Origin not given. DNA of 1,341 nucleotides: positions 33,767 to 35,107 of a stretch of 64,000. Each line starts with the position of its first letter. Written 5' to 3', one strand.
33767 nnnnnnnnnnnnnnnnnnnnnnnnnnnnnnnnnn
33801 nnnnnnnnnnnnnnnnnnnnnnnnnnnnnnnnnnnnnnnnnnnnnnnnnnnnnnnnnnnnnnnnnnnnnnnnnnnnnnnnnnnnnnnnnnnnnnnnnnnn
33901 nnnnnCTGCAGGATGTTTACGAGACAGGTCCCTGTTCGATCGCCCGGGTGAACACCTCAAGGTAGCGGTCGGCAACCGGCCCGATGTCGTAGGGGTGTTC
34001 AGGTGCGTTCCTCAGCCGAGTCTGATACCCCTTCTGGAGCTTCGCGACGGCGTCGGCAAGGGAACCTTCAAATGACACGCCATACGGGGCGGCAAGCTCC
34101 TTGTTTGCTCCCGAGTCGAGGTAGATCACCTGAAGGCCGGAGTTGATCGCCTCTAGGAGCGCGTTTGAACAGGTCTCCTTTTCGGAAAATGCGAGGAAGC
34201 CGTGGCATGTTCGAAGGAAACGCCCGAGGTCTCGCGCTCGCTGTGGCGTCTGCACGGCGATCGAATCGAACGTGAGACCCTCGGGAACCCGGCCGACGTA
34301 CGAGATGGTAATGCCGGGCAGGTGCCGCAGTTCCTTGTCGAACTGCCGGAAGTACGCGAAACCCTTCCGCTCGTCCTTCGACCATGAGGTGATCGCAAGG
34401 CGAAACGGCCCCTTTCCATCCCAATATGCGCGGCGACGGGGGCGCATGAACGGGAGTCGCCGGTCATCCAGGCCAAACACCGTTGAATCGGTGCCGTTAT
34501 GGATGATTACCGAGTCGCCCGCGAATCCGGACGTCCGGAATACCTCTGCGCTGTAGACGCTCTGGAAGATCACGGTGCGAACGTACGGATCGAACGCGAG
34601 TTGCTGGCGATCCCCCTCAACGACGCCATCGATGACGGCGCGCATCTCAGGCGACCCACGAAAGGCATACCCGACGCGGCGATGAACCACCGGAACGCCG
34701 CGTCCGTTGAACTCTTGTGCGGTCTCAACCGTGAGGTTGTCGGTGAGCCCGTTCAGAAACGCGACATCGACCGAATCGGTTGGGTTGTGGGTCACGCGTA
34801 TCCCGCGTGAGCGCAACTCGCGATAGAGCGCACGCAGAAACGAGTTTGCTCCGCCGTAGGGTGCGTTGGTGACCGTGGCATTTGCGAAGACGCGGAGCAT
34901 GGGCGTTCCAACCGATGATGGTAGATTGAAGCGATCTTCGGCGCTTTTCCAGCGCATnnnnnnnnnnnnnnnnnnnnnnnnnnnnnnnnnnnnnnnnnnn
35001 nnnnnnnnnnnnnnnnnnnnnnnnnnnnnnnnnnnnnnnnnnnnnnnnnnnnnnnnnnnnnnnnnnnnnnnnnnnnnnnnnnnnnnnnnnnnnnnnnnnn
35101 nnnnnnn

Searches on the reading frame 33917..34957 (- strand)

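Call 6: search_protein_families(library=pfam, proteins=[window:33917-34957:-], max_evalue=0.01)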
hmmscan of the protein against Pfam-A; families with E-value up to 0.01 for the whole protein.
window:33917-34957:- (346 aa): 1 family
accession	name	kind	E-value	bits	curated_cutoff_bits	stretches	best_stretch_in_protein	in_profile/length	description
PF13692.12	Glyco_trans_1_4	-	0.00022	21.9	27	1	198-295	15-123/142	Glycosyl transferases group 1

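Call 7: search_protein_families(library=ncbifam, proteins=[window:33917-34957:-], max_evalue=0.01)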
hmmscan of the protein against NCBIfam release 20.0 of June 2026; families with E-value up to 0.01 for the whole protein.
window:33917-34957:- (346 aa): 0 families
